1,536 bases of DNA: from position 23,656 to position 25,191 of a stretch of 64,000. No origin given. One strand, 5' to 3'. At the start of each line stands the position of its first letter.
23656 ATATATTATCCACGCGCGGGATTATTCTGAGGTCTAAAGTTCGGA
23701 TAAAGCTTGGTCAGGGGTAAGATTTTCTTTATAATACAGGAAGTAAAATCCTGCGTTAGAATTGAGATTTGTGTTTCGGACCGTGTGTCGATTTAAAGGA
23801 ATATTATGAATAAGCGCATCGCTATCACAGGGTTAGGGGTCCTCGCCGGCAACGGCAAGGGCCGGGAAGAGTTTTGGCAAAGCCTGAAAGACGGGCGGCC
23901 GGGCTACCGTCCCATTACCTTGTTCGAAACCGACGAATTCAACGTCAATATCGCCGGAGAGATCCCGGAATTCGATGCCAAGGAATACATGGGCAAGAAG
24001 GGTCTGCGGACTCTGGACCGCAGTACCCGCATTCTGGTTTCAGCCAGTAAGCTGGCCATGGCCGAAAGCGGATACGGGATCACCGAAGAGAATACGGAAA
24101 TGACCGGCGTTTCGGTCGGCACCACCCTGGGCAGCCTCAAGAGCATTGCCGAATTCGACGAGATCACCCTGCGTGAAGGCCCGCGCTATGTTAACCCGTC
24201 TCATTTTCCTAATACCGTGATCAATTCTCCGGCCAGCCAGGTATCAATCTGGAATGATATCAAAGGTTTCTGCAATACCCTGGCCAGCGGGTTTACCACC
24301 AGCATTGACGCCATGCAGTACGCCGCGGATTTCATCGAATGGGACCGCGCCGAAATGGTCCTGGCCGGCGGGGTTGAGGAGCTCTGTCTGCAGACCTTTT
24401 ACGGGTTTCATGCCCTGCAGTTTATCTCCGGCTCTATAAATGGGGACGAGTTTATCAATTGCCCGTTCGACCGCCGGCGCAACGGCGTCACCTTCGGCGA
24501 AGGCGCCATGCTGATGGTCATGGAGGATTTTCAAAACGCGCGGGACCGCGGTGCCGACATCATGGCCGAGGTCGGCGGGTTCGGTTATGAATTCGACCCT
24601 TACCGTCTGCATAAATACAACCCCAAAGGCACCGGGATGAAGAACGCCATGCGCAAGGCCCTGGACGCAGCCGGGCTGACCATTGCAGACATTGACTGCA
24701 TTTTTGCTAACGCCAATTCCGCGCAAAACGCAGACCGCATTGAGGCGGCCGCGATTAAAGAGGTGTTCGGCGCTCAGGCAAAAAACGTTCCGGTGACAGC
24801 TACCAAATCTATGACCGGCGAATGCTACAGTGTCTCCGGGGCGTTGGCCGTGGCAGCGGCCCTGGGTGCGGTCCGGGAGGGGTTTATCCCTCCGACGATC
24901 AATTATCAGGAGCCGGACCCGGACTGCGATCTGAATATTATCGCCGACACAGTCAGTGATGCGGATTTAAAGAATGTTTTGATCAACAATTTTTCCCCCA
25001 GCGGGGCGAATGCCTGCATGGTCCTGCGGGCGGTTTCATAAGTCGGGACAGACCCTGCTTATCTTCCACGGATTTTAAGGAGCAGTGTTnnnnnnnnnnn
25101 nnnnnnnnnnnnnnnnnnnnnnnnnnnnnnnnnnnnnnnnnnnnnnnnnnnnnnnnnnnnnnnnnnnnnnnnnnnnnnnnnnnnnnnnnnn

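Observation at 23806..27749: Operon led by a KS (FabF-like) homologue lacking all three catalytic residues, followed by fabG, a second fabZ and an HI0933 flavoprotein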

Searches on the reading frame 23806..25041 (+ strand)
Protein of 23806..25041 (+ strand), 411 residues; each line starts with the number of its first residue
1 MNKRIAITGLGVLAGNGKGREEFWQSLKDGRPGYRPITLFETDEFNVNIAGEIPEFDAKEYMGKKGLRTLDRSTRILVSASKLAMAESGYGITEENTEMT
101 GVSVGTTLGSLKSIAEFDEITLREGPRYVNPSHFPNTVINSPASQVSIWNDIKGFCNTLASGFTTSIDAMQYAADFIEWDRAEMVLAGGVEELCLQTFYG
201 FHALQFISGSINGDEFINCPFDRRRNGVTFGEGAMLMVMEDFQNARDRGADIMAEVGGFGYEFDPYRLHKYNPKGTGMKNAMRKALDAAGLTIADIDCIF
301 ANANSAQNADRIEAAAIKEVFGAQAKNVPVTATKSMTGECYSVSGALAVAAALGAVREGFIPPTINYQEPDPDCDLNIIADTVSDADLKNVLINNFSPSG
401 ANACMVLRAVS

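Call 3: search_protein_families(library=pfam, proteins=[window:23806-25041:+])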
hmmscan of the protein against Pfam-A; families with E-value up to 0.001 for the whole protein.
window:23806-25041:+ (411 aa): 2 families
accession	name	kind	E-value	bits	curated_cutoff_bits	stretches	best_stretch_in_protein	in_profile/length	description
PF00109.32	ketoacyl-synt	-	4.6e-33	115.3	20.8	1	3-240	2-248/252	Beta-ketoacyl synthase, N-terminal domain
PF02801.28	Ketoacyl-synt_C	-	6.4e-25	87.9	20.8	1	253-367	1-118/119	Beta-ketoacyl synthase, C-terminal domain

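Call 4: search_protein_families(library=ncbifam, proteins=[window:23806-25041:+])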
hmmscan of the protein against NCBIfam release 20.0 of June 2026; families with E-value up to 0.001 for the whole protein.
window:23806-25041:+ (411 aa): 27 families (the best 25 are shown)
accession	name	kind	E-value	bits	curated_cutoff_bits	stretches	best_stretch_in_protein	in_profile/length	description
TIGR03150.1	fabF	equivalog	6.5e-101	338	493.75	1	3-408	1-407/407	beta-ketoacyl-ACP synthase II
NF005589.0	PRK07314.1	subfamily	1.5e-97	327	387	1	2-410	3-412/413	beta-ketoacyl-ACP synthase II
NF004970.0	PRK06333.1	subfamily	6.5e-79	265.7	525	1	2-408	3-420/424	beta-ketoacyl-ACP synthase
NF006274.0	PRK08439.1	equivalog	4.9e-78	262.7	621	1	3-409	2-405/406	beta-ketoacyl-ACP synthase II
NF006434.0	PRK08722.1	equivalog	2.4e-70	237.5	759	1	3-408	4-412/414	beta-ketoacyl-ACP synthase II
NF006587.0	PRK09116.1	equivalog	4.3e-62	210.2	470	1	3-409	2-406/408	beta-ketoacyl-ACP synthase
NF005935.0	PRK07967.1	equivalog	2.5e-57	194.5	630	1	3-409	2-403/406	beta-ketoacyl-ACP synthase I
NF005076.0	PRK06501.1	equivalog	4.9e-57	193.7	629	2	152-408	164-421/425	beta-ketoacyl-ACP synthase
NF005916.1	PRK07910.1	equivalog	3.6e-51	174.4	560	1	5-407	14-415/418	KasA/KasB family beta-ketoacyl-ACP synthase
NF006618.0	PRK09185.1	subfamily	7.8e-49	166.7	407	1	3-408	3-391/394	beta-ketoacyl-ACP synthase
NF004618.0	PRK05952.1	equivalog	4e-42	144.5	455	1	5-409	4-382/384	beta-ketoacyl-ACP synthase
NF005490.0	PRK07103.1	equivalog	7.3e-42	143.9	445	1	2-409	3-412/414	polyketide beta-ketoacyl:acyl carrier protein synthase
NF058662.1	cispenta_AmcF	equivalog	1.2e-37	129.8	325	1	165-407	131-367/369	cispentacin biosynthesis acyltransferase subunit AmcF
NF045894.1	PKS_plus_SDR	equivalog_domain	3e-18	64.9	1740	1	55-377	71-386/1515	type I polyketide synthase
NF040607.1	mycolic_Pks13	equivalog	1.4e-16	59.2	2100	1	99-379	210-487/1680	polyketide synthase Pks13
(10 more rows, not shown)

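Call 5: search_solved_structures(query=window:23806-25041:+, show_alignments=3, max_evalue=1e-20)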
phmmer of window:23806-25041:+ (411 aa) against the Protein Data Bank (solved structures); distinct sequences matched with E-value up to 1e-20: 72 (the best 60 are shown).
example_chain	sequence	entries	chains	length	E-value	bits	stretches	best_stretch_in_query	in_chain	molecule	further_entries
9s5h_C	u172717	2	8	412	1.2e-111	376.7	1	3-407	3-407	3-oxoacyl-(Acyl-carrier-protein) synthase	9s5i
4ls5_A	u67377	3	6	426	4.1e-71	243.3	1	2-408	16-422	3-oxoacyl-[acyl-carrier-protein] synthase 2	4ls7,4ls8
4ls6_A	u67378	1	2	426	7.9e-71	242.3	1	2-408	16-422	3-oxoacyl-[acyl-carrier-protein] synthase 2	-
3o04_A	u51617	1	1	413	1.9e-70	241.1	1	3-409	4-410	beta-keto-acyl carrier protein synthase II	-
5sxo_A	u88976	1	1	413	2.7e-70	240.6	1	3-409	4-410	3-oxoacyl-[acyl-carrier-protein] synthase 2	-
4r8e_A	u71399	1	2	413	2.3e-68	234.3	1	3-410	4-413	3-oxoacyl-[acyl-carrier-protein] synthase 2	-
1j3n_A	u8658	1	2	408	1.5e-67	231.6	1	3-408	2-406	3-oxoacyl-(acyl-carrier protein) synthase II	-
6okg_A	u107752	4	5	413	1.2e-66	228.6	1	3-408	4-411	3-oxoacyl-[acyl-carrier-protein] synthase 2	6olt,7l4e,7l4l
1b3n_A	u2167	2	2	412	1.4e-66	228.3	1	3-408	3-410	PROTEIN (KETOACYL ACYL CARRIER PROTEIN SYNTHASE 2) | BETA-KETOACYL ACP SYNTHASE II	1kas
2gfw_A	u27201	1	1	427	1.5e-66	228.2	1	3-408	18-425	3-oxoacyl-[acyl-carrier-protein] synthase 2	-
9lpl_A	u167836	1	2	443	1.7e-66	228.1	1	3-409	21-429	3-oxoacyl-[acyl-carrier-protein] synthase 2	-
3hnz_A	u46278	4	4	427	1.8e-66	228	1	3-408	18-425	3-oxoacyl-[acyl-carrier-protein] synthase 2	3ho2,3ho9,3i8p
2gfv_A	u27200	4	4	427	2.1e-66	227.8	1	3-408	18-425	3-oxoacyl-[acyl-carrier-protein] synthase 2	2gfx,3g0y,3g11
2gfy_A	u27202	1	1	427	1.2e-65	225.3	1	3-408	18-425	3-oxoacyl-[acyl-carrier-protein] synthase 2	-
9s5h_B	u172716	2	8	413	6.2e-64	219.6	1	1-408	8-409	3-oxoacyl-(Acyl-carrier-protein) synthase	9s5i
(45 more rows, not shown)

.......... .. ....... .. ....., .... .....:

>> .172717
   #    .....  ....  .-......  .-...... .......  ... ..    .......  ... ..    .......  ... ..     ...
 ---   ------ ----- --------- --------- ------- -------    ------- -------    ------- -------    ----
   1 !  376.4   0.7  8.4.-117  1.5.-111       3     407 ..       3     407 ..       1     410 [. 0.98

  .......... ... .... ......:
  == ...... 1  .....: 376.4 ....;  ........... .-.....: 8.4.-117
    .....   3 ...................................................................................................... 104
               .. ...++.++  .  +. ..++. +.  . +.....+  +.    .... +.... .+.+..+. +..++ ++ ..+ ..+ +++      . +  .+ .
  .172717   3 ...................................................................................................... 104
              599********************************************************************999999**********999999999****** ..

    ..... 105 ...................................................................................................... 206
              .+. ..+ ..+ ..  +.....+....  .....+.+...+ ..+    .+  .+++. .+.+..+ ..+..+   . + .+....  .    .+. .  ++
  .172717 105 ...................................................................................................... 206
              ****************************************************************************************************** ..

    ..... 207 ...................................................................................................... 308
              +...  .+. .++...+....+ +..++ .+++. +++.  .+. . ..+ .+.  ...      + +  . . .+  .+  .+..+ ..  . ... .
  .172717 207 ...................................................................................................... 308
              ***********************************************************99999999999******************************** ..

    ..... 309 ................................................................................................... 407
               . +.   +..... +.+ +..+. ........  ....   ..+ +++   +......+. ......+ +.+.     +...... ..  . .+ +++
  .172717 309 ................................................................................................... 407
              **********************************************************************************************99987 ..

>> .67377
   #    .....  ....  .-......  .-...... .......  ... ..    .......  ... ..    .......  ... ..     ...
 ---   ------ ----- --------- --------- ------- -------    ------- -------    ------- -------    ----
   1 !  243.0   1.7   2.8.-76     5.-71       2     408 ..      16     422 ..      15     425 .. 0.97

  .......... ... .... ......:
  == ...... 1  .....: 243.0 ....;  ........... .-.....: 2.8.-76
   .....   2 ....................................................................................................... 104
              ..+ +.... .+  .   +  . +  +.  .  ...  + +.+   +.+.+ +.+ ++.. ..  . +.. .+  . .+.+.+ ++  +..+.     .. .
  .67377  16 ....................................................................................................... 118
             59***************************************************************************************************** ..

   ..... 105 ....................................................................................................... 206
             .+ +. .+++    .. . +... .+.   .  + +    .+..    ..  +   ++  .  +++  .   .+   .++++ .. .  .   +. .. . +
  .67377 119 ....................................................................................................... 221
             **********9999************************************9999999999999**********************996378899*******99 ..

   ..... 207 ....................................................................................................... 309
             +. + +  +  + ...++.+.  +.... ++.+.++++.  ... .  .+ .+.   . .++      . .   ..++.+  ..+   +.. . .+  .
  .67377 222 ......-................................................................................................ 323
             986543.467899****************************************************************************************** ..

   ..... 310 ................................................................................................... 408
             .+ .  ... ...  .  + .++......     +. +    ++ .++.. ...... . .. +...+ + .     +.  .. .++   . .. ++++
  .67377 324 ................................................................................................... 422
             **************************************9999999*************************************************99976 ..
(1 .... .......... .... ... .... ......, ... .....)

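Call 10: find_encoding_contigs(protein=window:23806-25041:+, flank=10000, max_places=6)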
Protein window:23806-25041:+ (411 aa): no gene with exactly this product is on record in the collection.

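Call 15: find_homologous_proteins(query=window:23806-25041:+, max_evalue=1e-30)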
Query window:23806-25041:+ (411 aa): 2452 proteins with E <= 1e-30 among 8000 candidates; the best 120 are listed.
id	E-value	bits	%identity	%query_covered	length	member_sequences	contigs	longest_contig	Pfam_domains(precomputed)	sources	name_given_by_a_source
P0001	2.0e-275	931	100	100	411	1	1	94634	PF00109.33,PF02801.29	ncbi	-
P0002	2.8e-275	930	100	100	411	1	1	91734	PF00109.33,PF02801.29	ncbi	ncbi:MAG: beta-ketoacyl-[acyl-carrier-protein] synthase family protein [Candidatus Omnitrophota bact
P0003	1.0e-204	698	74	99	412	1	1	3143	PF00109.33,PF02801.29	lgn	-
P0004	8.0e-204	695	74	100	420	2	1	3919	PF00109.33,PF02801.29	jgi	-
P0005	2.6e-203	693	72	100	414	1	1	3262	PF00109.33,PF02801.29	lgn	-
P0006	5.4e-202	689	72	100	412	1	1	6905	PF00109.33,PF02801.29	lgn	-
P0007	1.9e-199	681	70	100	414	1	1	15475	PF00109.33,PF02801.29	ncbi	-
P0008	2.3e-199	680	71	100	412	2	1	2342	PF00109.33,PF02801.29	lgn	-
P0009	9.1e-193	659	71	100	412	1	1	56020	PF00109.33,PF02801.29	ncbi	ncbi:MAG: beta-ketoacyl-[acyl-carrier-protein] synthase family protein [Candidatus Omnitrophota bact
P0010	7.8e-191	652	69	100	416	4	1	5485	PF00109.33,PF02801.29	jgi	-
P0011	3.2e-188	644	67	99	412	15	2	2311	PF00109.33,PF02801.29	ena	-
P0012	9.2e-188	642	67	100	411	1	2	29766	PF00109.33,PF02801.29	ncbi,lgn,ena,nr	ncbi:MAG: beta-ketoacyl-[acyl-carrier-protein] synthase family protein [Candidatus Omnitrophica bact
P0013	5.5e-187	640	68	97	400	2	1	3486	PF00109.33,PF02801.29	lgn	-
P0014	7.6e-187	639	67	99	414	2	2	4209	PF00109.33,PF02801.29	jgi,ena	-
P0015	1.1e-186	639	68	99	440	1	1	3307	PF00109.33,PF02801.29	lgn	-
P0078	1.1e-174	599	63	99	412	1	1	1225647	PF00109.33,PF02801.29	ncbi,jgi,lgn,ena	ncbi:MAG: beta-ketoacyl-[acyl-carrier-protein] synthase family protein [Candidatus Omnitrophota bact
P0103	1.9e-172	592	64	99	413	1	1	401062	PF00109.33,PF02801.29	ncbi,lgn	-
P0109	2.1e-171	588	60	100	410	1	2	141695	PF00109.33,PF02801.29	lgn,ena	-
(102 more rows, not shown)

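Call 17: find_encoding_contigs(protein=P0078, flank=10000, max_places=2)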
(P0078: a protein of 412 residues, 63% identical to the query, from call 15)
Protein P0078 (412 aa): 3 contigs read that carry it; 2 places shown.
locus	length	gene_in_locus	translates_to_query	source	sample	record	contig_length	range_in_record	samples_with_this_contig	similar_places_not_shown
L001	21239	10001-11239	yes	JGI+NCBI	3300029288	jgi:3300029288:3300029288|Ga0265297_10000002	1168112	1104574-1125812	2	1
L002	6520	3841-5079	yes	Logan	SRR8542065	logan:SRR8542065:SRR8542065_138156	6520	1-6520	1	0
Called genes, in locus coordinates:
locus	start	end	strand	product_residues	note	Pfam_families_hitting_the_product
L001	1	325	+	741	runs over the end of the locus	PF13491:FtsK_4TM, PF17854:FtsK_alpha, PF01580:FtsK_SpoIIIE, PF09397:FtsK_gamma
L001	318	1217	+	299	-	PF13413:HTH_25, PF13464:RodZ_C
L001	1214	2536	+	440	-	PF00919:UPF0004, PF04055:Radical_SAM, PF18693:TRAM_2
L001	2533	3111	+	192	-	PF01066:CDP-OH_P_transf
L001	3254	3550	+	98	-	PF04608:PgpA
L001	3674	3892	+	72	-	-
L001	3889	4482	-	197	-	PF02834:LigT_PEase, PF13563:2_5_RNA_ligase2, PF02834:LigT_PEase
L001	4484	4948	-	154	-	PF02464:CinA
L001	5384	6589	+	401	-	PF00926:DHBP_synthase, PF00925:GTP_cyclohydro2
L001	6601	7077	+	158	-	PF00885:DMRL_synthase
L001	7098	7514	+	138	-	PF01029:NusB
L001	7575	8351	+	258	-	PF02811:PHP (faint)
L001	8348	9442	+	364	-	PF00383:dCMP_cyt_deam_1, PF14437:MafB19-deam, PF01872:RibD_C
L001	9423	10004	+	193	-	PF00677:Lum_binding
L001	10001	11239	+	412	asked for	PF00109:ketoacyl-synt, PF02801:Ketoacyl-synt_C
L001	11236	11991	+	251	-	PF00106:adh_short, PF08659:KR, PF13561:adh_short_C2, PF23441:SDR (weak)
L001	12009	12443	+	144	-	PF22817:ApeP-like, PF07977:FabA, PF22818:ApeI-like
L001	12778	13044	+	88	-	PF00708:Acylphosphatase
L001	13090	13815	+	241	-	PF00149:Metallophos, PF12850:Metallophos_2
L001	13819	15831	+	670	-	PF22745:Nlig-Ia, PF01653:DNA_ligase_aden, PF03120:OB_DNA_ligase, PF14520:HHH_5 (faint), PF03119:DNA_ligase_ZBD (weak), PF12826:HHH_2, PF00533:BRCT, PF12738:PTCB-BRCT (weak)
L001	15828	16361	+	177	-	-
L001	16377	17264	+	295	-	PF02899:Phage_int_SAM_1, PF13495:Phage_int_SAM_4 (faint), PF00589:Phage_integrase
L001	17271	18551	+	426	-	PF01743:PolyA_pol, PF12627:PolyA_pol_RNAbd (weak)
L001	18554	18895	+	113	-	PF02033:RBFA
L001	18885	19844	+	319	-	PF01368:DHH, PF02272:DHHA1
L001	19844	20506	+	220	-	PF01509:TruB_N, PF16198:TruB_C_2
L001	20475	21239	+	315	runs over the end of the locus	PF06574:FAD_syn, PF01687:Flavokinase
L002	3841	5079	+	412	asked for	PF00109:ketoacyl-synt, PF02801:Ketoacyl-synt_C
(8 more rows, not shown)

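Call 29: search_protein_representatives(protein=window:23806-25041:+)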
Query: 411 residues. Proteins with E-value up to 0.001 (for the whole library): 53693; up to 1e-10: 20444; up to 1e-30: 3968. The best 150 are listed.
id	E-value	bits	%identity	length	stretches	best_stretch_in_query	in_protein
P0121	2.4e-126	438.4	49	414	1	1-407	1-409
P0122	1.4e-120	419.4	50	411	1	1-407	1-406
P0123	2.0e-119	415.6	32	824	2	3-408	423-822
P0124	4.6e-118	411.1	47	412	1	1-407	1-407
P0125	8.3e-113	393.8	48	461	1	3-407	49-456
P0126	1.0e-112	393.5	32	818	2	3-407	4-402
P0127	1.5e-109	383.1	47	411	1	2-407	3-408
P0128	4.7e-107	374.8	32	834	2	1-406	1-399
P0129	1.6e-105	369.8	46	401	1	2-407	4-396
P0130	3.8e-104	365.3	32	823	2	2-409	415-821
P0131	1.5e-99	350.1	43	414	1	3-407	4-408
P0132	3.9e-99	348.8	34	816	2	3-407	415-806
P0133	9.1e-99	347.5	32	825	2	4-408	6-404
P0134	2.4e-97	342.8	42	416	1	1-407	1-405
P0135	6.3e-97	341.5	30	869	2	3-382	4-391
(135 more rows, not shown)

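Call 32: list_cluster_members(proteins=[P0121, P0122, P0123, P0124, P0126, P0127, P0128, P0129, P0131, P0134])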
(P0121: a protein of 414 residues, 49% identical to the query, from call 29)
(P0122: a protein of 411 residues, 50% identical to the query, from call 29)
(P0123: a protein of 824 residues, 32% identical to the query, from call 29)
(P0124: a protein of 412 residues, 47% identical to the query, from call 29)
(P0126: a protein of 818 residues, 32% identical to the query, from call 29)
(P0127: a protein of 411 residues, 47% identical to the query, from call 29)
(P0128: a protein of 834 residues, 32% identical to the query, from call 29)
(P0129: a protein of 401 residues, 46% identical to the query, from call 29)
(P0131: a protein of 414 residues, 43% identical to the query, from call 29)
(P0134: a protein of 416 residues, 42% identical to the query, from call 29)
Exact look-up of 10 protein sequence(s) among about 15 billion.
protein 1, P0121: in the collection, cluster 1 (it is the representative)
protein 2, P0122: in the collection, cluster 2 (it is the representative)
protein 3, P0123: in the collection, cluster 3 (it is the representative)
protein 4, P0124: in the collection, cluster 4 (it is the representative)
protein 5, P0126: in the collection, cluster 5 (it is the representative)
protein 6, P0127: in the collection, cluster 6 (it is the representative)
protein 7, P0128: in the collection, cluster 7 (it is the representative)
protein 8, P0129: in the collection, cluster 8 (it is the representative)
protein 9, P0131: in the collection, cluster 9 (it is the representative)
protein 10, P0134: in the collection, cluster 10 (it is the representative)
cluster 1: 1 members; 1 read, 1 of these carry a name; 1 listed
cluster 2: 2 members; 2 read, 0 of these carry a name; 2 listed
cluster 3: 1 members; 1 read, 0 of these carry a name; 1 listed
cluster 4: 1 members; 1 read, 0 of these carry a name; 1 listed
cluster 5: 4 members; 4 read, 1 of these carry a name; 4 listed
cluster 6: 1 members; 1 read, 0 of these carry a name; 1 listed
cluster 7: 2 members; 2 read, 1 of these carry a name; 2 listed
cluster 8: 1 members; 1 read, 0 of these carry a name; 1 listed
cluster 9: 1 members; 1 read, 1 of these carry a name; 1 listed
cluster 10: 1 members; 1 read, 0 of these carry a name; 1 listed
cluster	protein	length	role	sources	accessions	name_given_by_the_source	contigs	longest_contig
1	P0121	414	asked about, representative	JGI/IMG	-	3-oxoacyl-[acyl-carrier-protein] synthase II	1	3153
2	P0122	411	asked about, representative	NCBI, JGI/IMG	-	-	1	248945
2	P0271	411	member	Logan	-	-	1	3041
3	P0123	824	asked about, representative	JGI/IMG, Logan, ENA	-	-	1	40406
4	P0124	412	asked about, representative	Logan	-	-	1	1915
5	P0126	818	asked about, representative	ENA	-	-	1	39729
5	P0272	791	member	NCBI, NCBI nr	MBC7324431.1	MAG: beta-ketoacyl synthase chain length factor, partial [Moorella sp. (in: Bacteria)] | beta-ketoacyl synthase chain length factor [Moorella sp. (in: firmicutes)]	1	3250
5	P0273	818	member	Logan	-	-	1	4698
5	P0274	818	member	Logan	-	-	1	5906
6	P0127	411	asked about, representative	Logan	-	-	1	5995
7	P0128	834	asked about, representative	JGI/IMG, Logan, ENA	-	-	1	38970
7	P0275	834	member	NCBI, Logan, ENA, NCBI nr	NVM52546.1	MAG: beta-ketoacyl-ACP synthase II [Candidatus Helarchaeota archaeon] | beta-ketoacyl-ACP synthase II [Candidatus Helarchaeota archaeon]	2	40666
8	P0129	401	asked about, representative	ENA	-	-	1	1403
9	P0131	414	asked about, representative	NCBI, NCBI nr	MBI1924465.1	beta-ketoacyl-[acyl-carrier-protein] synthase family protein [Candidatus Poribacteria ...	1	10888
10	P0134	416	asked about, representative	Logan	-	-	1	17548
